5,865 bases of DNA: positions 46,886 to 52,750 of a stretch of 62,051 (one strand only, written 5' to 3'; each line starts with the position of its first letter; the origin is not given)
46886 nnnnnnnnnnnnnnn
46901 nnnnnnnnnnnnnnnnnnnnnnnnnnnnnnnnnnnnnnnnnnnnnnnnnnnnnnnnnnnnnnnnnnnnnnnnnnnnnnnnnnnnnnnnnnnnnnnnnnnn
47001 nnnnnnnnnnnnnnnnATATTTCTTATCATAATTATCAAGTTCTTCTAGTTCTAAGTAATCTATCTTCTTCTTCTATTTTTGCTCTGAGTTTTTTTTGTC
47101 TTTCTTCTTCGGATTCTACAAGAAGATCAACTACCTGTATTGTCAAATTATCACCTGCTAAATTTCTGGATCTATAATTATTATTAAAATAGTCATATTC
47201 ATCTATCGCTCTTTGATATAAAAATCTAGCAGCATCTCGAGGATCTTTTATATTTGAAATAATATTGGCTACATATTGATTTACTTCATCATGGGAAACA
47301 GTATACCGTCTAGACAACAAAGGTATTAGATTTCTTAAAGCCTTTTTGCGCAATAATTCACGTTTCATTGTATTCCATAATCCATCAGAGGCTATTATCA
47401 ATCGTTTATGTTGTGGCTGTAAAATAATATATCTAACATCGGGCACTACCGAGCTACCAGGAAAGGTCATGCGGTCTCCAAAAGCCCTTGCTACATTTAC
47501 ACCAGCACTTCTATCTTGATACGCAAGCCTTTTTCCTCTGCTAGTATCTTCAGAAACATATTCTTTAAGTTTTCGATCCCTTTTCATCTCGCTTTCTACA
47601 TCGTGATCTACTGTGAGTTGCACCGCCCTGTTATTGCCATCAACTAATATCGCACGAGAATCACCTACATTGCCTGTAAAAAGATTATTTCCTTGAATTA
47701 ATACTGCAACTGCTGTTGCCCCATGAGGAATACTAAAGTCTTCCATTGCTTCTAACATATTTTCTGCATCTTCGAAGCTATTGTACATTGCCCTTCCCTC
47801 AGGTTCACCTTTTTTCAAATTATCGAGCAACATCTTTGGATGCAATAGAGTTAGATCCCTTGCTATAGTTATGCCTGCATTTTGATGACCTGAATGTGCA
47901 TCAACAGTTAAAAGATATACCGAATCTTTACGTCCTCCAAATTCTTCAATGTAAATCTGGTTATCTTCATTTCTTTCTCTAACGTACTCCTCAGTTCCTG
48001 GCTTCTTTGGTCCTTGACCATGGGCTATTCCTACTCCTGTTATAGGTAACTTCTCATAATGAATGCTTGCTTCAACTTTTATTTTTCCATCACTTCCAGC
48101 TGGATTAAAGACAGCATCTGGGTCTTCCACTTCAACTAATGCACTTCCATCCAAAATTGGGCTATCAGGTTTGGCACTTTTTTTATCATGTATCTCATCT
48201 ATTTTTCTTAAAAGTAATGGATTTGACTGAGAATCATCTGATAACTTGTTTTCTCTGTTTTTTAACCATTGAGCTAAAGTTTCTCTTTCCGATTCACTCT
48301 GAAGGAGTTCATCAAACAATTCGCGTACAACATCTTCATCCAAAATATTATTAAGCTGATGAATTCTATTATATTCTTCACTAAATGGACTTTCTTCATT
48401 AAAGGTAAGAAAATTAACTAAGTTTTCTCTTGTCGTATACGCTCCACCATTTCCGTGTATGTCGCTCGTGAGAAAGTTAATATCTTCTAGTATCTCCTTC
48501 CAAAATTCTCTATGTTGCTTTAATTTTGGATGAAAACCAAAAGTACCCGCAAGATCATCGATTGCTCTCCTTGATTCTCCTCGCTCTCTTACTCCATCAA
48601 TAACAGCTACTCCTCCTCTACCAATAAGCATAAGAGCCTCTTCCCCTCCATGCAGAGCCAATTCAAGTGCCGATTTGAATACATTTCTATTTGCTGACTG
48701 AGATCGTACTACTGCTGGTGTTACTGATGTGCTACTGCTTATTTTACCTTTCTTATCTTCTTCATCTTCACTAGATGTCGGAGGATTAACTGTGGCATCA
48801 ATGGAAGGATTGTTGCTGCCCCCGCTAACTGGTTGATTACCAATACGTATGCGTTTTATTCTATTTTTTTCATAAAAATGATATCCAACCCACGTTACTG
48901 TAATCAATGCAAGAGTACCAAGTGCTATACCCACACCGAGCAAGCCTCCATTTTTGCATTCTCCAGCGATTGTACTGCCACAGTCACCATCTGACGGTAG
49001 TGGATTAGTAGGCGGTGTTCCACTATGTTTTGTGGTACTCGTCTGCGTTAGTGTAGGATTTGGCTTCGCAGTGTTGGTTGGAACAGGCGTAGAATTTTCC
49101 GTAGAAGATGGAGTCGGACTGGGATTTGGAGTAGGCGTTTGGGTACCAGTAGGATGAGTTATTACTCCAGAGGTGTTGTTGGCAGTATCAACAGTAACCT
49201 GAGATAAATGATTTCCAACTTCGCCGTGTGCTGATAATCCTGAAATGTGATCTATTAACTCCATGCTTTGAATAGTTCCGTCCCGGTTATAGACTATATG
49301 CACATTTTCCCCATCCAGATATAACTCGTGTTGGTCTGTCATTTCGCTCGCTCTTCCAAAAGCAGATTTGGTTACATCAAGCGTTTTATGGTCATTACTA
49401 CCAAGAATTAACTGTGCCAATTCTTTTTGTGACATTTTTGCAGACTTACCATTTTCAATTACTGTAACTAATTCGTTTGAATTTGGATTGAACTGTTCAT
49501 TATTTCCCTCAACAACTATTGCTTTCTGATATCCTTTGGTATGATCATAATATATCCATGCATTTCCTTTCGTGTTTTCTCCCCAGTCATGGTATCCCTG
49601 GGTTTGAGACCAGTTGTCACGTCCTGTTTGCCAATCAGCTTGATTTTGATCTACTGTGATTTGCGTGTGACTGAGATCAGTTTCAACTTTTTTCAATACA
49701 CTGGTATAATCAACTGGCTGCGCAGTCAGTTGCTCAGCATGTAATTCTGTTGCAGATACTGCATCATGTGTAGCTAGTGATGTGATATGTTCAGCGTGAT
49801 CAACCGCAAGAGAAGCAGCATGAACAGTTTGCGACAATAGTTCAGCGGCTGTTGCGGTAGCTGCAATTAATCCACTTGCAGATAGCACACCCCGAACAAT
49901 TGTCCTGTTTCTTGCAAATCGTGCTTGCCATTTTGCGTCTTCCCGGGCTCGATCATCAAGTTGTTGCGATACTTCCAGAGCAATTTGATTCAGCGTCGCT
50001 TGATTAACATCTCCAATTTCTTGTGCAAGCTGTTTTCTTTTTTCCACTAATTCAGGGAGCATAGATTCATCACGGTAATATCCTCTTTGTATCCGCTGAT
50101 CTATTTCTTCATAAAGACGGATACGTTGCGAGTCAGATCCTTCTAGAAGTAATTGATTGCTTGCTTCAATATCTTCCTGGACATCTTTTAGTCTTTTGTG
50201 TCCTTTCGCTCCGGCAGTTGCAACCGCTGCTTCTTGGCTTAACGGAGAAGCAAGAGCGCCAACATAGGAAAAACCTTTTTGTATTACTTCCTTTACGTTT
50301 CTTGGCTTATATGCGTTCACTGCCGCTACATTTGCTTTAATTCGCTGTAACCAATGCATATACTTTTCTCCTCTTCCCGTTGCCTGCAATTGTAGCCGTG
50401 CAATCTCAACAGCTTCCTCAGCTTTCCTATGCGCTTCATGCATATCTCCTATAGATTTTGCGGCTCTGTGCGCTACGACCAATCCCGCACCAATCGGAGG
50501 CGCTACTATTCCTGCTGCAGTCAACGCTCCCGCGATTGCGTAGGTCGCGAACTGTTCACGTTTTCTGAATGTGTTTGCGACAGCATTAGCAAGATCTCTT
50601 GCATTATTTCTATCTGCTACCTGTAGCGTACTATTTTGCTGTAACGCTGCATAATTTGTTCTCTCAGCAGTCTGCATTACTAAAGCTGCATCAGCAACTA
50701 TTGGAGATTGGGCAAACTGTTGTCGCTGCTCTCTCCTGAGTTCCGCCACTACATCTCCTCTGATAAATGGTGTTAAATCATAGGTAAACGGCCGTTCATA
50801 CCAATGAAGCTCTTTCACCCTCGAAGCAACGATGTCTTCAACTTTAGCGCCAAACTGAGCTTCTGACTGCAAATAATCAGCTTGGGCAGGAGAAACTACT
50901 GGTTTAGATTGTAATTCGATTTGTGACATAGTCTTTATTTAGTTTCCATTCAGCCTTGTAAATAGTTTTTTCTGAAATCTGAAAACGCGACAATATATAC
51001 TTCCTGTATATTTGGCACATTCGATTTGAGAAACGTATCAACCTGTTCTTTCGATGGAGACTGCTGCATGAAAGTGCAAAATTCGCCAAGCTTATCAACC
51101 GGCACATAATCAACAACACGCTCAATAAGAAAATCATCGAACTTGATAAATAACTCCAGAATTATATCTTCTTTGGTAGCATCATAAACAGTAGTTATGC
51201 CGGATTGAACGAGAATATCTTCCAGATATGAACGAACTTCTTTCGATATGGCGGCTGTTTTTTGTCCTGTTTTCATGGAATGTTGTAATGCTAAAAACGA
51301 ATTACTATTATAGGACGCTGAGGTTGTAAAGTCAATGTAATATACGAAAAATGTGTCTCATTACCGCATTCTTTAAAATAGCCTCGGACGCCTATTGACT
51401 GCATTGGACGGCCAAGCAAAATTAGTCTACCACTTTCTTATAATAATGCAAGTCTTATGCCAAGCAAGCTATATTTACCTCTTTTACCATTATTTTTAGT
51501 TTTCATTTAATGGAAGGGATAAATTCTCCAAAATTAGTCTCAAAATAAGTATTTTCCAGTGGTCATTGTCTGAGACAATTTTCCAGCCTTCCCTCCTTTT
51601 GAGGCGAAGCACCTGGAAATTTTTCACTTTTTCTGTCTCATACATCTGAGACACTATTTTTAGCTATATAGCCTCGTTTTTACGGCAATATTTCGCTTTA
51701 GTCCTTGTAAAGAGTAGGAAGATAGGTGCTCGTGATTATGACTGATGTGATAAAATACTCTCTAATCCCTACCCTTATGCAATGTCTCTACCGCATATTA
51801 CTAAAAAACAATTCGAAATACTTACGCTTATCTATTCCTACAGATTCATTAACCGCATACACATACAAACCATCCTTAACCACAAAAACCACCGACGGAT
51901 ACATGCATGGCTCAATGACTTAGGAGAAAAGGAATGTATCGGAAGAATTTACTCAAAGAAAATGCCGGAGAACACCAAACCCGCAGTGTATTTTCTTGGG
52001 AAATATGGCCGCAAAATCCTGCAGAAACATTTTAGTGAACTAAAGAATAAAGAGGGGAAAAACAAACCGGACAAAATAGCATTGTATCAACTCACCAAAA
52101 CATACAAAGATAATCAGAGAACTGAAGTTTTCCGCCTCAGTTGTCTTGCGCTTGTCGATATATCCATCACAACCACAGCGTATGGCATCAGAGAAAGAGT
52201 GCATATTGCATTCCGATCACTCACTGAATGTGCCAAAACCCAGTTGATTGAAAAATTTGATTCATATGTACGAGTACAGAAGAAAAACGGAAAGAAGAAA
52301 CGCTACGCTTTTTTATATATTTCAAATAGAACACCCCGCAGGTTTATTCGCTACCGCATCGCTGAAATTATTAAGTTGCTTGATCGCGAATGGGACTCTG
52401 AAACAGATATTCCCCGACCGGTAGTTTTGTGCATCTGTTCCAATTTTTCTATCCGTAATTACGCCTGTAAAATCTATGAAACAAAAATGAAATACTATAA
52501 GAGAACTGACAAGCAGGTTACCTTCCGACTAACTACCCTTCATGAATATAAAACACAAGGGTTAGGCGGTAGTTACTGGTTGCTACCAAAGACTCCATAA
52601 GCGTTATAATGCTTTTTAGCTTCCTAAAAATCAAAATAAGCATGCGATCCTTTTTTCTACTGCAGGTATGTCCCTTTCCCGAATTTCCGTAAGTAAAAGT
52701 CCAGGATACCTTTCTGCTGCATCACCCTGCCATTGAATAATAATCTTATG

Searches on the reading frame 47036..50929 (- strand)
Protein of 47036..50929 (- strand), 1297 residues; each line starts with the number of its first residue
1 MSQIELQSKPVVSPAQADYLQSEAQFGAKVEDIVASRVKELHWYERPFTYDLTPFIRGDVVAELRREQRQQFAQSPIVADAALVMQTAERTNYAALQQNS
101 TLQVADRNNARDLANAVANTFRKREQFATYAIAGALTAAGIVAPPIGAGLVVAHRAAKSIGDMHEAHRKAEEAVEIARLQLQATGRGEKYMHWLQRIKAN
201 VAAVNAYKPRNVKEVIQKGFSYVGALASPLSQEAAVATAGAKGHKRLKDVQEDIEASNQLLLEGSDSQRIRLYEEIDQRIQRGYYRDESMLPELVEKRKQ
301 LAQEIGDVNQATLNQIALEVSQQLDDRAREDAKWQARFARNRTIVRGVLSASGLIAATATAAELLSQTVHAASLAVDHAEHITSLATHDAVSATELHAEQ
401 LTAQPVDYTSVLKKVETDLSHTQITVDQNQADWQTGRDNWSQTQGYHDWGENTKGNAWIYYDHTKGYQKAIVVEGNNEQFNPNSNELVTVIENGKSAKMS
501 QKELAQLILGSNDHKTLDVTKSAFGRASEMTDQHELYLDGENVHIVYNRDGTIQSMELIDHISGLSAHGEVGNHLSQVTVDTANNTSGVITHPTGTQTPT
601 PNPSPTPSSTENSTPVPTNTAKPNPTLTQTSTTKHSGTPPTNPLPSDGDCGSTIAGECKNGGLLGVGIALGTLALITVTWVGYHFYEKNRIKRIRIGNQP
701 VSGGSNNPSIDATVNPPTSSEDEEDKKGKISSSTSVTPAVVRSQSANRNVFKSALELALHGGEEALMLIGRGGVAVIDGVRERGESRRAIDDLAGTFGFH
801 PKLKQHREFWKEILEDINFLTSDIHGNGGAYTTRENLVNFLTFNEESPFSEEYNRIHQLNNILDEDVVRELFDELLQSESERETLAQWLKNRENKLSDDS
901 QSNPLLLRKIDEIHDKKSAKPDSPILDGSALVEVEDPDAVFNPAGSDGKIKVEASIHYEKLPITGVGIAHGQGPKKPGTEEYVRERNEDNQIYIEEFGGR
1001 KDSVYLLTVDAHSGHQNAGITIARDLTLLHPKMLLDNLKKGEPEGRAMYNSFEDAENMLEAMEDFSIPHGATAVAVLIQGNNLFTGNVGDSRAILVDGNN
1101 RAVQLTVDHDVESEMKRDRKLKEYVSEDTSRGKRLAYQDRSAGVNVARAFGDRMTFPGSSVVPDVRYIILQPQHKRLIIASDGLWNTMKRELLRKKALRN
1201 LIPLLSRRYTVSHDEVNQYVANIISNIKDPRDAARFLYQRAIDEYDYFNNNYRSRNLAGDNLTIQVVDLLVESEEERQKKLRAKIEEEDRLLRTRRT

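Call 44: search_protein_families(library=pfam, proteins=[window:47036-50929:-], max_evalue=0.001)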
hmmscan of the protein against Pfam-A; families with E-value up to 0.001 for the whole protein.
window:47036-50929:- (1297 aa): 1 family
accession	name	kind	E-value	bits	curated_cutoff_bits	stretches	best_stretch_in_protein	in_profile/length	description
PF00481.26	PP2C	-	1.6e-30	107.1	20.3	1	982-1191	10-219/255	Protein phosphatase 2C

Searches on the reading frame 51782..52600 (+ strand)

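Call 44: search_protein_families(library=pfam, proteins=[window:51782-52600:+], max_evalue=0.001)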
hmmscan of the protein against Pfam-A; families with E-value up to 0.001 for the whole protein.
window:51782-52600:+ (272 aa): 1 family
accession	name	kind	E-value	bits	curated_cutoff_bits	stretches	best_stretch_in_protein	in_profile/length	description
PF13814.12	Replic_Relax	-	1.7e-05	25.5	25.3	1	14-89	1-76/191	Replication-relaxation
